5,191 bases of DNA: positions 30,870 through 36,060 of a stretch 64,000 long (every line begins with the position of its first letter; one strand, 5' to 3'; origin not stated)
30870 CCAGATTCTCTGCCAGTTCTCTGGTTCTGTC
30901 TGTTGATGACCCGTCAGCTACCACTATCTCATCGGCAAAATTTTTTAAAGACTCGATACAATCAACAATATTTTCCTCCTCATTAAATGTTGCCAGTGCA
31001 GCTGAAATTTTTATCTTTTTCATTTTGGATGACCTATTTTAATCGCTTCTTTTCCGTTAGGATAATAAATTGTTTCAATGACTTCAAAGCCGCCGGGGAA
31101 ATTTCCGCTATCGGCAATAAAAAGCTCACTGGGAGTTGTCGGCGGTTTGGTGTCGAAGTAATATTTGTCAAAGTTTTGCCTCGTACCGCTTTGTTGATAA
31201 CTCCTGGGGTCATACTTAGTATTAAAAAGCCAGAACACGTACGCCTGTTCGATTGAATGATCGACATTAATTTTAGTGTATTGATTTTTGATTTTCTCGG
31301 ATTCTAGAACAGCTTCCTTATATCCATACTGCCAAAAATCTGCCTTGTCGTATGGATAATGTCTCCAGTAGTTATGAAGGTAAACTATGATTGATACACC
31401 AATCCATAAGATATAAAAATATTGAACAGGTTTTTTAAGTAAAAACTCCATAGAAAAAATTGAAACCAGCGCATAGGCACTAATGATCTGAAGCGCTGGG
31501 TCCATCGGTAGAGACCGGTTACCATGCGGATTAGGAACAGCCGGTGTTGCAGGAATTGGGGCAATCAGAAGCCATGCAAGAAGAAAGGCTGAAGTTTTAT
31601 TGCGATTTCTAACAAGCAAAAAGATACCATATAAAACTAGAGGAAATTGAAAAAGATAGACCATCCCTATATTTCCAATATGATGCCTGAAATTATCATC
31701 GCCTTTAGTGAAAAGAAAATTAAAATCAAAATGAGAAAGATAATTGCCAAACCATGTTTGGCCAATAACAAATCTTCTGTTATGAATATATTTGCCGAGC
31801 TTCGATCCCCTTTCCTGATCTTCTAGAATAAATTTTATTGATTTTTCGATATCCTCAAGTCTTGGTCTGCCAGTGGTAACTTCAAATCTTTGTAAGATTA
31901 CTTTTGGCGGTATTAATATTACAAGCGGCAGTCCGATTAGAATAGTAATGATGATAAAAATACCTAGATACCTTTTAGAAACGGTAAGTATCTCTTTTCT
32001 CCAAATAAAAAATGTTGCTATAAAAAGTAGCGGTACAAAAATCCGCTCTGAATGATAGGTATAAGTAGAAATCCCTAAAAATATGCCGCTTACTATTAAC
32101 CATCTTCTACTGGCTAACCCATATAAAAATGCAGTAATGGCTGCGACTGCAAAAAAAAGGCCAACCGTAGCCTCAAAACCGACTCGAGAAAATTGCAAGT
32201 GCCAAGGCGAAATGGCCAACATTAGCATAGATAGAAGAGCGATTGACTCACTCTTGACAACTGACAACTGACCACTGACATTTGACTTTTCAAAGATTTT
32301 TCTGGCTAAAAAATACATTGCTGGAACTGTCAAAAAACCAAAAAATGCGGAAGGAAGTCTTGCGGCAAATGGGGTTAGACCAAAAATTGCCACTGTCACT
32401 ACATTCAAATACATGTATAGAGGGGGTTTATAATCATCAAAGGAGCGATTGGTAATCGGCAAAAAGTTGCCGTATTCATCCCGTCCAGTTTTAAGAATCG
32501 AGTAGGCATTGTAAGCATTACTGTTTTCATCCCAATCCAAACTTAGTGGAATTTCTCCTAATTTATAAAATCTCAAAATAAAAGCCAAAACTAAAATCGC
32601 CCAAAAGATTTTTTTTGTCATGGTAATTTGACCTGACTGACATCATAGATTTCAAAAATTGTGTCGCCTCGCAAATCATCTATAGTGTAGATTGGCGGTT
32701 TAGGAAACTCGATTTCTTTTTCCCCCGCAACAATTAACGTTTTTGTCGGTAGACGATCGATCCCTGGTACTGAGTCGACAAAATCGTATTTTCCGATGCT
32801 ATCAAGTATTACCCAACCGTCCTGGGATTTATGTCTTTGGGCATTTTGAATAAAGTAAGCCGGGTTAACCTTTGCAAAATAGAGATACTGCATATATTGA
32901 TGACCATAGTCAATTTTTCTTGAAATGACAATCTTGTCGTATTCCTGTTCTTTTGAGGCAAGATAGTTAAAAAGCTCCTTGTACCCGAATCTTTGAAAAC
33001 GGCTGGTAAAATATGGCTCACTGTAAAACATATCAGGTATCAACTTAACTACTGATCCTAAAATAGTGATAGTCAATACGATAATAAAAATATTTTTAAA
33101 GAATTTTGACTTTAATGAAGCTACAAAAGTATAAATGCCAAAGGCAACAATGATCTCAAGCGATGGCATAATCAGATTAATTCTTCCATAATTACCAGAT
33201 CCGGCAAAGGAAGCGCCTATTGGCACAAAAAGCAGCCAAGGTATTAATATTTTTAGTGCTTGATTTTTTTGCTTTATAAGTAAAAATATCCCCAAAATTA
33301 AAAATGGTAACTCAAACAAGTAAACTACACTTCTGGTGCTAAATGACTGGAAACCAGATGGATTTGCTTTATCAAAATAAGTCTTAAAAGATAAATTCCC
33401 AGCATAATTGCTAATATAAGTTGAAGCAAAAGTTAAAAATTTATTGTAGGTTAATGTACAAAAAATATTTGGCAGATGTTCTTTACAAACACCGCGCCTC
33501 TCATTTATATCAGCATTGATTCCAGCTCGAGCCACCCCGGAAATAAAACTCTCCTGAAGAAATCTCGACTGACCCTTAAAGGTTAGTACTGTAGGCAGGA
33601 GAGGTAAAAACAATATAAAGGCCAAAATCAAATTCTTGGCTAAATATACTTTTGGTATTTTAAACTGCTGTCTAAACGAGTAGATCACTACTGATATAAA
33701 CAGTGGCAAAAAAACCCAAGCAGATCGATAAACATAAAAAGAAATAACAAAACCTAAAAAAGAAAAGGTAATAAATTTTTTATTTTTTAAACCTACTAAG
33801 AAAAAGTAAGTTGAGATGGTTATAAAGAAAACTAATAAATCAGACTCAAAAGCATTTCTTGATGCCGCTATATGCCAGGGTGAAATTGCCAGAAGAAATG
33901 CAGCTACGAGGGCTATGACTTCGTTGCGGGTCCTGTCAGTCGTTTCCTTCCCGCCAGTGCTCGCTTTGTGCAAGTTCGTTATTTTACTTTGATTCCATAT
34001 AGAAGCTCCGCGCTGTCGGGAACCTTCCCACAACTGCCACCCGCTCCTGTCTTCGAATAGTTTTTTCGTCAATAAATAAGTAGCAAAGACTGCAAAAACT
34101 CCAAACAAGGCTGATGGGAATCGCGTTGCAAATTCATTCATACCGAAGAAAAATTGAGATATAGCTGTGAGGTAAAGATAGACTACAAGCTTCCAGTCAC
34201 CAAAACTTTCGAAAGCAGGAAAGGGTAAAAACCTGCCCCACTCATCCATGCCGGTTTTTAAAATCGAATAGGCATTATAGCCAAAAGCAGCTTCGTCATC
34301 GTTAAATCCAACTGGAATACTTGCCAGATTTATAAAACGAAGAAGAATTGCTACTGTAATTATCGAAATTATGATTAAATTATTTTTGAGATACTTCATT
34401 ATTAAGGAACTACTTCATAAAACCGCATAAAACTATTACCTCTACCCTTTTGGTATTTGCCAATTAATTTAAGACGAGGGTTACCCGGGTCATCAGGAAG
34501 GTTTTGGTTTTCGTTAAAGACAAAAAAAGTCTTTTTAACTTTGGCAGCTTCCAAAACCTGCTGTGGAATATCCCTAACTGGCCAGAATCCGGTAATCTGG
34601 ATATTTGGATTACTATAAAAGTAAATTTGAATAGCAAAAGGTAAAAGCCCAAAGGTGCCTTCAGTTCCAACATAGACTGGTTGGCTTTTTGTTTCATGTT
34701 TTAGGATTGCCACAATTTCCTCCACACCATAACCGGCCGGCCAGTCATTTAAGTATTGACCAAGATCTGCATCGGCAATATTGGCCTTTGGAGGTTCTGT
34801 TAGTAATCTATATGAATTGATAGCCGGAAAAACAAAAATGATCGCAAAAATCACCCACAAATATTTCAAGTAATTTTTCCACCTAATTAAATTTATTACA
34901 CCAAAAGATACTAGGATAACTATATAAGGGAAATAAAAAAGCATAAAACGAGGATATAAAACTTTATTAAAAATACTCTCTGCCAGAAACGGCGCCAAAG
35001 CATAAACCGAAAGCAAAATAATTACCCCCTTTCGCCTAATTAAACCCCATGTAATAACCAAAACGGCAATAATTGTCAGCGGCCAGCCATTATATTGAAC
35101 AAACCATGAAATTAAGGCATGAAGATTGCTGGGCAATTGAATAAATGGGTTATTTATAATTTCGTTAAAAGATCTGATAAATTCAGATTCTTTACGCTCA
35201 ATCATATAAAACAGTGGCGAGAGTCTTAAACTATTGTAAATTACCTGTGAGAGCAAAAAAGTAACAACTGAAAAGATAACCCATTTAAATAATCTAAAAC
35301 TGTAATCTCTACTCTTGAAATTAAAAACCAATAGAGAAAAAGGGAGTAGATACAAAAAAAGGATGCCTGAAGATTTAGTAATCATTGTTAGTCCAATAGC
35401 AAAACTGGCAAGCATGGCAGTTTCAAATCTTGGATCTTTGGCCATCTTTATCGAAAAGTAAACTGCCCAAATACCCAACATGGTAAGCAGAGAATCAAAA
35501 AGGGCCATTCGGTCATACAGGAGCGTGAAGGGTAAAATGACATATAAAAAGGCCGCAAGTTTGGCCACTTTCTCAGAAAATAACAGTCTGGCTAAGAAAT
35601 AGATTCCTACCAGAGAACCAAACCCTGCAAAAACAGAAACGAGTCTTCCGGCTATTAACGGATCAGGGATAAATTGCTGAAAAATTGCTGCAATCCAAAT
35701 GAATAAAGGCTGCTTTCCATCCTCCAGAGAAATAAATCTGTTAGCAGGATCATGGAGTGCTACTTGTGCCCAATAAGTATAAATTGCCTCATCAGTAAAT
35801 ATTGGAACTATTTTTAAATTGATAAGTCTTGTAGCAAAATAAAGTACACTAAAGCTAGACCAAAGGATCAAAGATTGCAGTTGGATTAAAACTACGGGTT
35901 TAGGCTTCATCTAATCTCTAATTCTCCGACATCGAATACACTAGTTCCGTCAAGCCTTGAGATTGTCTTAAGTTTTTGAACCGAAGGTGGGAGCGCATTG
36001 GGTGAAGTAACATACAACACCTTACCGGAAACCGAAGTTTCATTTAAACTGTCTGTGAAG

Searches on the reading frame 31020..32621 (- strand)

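Call 9: search_protein_families(library=pfam, proteins=[window:31020-32621:-])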
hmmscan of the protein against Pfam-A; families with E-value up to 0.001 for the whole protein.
window:31020-32621:- (533 aa): 2 families
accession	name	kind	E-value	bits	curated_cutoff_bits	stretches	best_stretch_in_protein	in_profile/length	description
PF13231.12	PMT_2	-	7.5e-10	39.7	26.1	1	65-228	2-154/160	Dolichyl-phosphate-mannose-protein mannosyltransferase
PF02366.24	PMT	-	1.4e-05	25.2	22.7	1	8-237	2-234/245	Dolichyl-phosphate-mannose-protein mannosyltransferase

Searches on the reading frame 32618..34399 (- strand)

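Call 9: search_protein_families(library=pfam, proteins=[window:32618-34399:-])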
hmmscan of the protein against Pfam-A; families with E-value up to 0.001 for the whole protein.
window:32618-34399:- (593 aa): 2 families
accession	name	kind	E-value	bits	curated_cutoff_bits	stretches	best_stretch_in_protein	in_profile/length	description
PF13231.12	PMT_2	-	9.3e-08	32.9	26.1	1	157-268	46-158/160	Dolichyl-phosphate-mannose-protein mannosyltransferase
PF02366.24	PMT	-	0.0005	20.1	22.7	0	74-115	66-108/245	Dolichyl-phosphate-mannose-protein mannosyltransferase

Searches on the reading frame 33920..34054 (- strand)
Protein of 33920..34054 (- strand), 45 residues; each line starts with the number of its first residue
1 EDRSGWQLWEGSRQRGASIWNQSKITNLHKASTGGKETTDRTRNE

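Call 71: search_protein_representatives(protein=window:33920-34054:-)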
Query: 45 residues. Proteins with E-value up to 0.001 (for the whole library): 2; up to 1e-10: 0; up to 1e-30: 0. The best 2 are listed.
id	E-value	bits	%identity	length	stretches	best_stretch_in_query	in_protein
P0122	3.6e-04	36.2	60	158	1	4-43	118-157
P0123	7.2e-04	35.3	47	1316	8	23-45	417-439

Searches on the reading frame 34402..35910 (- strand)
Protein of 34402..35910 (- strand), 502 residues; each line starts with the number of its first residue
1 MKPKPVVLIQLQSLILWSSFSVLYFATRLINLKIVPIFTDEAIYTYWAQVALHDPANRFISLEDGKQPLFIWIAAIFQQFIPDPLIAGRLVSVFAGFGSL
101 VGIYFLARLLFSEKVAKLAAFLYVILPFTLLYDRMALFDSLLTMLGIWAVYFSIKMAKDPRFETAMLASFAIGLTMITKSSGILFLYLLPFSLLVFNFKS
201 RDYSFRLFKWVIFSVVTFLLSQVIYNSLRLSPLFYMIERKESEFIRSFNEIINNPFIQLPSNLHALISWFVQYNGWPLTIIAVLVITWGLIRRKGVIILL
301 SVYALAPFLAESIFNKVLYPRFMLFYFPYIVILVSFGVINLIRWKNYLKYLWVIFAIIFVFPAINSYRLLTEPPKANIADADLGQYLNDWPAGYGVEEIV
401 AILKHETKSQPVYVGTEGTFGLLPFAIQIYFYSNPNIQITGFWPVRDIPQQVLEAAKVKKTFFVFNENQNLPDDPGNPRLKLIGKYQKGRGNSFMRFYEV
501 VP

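Call 9: search_protein_families(library=pfam, proteins=[window:34402-35910:-])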
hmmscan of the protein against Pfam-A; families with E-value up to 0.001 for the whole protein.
window:34402-35910:- (502 aa): 1 family
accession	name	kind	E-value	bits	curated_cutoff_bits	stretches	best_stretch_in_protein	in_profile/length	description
PF13231.12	PMT_2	-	7.9e-14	52.6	26.1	1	68-215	4-149/160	Dolichyl-phosphate-mannose-protein mannosyltransferase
